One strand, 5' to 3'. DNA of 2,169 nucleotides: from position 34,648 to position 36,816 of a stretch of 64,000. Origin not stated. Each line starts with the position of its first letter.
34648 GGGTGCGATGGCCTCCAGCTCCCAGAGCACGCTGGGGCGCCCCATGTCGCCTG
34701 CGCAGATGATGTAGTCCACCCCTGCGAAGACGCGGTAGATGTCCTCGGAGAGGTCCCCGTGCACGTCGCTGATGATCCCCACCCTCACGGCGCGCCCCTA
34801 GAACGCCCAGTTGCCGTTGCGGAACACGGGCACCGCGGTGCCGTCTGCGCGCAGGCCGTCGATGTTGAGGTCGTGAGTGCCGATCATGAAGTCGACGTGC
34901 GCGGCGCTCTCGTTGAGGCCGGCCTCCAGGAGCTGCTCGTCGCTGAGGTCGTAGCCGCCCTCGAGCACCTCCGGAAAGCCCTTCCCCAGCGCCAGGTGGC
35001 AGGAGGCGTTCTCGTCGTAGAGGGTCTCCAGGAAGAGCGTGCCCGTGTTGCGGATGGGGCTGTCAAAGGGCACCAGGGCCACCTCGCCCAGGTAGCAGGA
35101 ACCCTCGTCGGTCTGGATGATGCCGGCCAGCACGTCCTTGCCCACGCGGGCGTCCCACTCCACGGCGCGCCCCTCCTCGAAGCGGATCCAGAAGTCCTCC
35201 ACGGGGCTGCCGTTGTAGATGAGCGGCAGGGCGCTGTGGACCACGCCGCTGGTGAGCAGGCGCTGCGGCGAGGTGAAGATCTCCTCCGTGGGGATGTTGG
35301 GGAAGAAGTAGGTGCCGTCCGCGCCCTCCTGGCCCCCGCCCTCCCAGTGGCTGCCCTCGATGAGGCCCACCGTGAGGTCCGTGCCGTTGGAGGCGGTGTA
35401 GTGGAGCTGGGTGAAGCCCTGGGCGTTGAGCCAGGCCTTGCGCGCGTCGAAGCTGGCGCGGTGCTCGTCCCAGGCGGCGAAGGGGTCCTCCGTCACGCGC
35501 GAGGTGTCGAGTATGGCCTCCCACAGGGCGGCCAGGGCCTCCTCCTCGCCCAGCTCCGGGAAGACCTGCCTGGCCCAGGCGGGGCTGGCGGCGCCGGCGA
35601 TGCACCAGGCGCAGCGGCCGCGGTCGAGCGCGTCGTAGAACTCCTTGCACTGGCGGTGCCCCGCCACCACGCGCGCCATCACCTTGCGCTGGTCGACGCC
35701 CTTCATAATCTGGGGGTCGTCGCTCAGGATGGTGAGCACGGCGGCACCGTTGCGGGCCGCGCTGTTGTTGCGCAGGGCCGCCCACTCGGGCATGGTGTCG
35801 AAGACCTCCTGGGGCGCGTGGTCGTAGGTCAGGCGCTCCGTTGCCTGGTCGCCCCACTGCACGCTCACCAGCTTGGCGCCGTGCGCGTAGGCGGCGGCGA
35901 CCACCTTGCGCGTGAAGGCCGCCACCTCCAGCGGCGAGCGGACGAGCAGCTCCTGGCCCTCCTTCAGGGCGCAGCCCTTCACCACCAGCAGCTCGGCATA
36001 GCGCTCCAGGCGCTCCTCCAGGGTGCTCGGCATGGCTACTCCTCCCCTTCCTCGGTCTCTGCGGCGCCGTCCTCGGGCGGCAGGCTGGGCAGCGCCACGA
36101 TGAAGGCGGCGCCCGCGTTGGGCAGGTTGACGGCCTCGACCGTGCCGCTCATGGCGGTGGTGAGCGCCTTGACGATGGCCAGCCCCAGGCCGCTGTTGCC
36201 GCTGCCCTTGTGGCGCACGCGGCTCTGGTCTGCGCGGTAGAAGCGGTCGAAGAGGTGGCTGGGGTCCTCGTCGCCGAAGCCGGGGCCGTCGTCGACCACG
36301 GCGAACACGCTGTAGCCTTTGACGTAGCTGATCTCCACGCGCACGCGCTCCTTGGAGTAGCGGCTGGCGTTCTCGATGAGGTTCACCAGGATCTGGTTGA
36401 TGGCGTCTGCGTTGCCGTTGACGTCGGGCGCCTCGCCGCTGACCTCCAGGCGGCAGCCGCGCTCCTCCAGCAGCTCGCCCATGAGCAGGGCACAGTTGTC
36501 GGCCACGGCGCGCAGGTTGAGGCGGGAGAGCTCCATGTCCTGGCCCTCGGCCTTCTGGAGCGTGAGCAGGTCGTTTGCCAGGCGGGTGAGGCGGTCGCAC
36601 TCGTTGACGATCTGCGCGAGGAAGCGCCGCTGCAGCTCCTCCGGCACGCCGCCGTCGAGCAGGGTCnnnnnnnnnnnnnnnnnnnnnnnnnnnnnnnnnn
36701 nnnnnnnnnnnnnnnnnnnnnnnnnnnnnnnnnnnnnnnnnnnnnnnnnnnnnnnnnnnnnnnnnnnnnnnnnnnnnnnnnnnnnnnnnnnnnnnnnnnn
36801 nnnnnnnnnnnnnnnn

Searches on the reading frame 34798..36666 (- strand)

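Call 41: search_protein_families(library=pfam, proteins=[window:34798-36666:-], max_evalue=0.00001)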
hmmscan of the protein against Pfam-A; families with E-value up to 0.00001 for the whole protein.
window:34798-36666:- (622 aa): 1 family
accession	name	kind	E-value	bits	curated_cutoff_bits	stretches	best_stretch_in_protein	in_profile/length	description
PF02073.20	Peptidase_M29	-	3.1e-153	510.8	27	1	217-620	2-406/406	Thermophilic metalloprotease (M29)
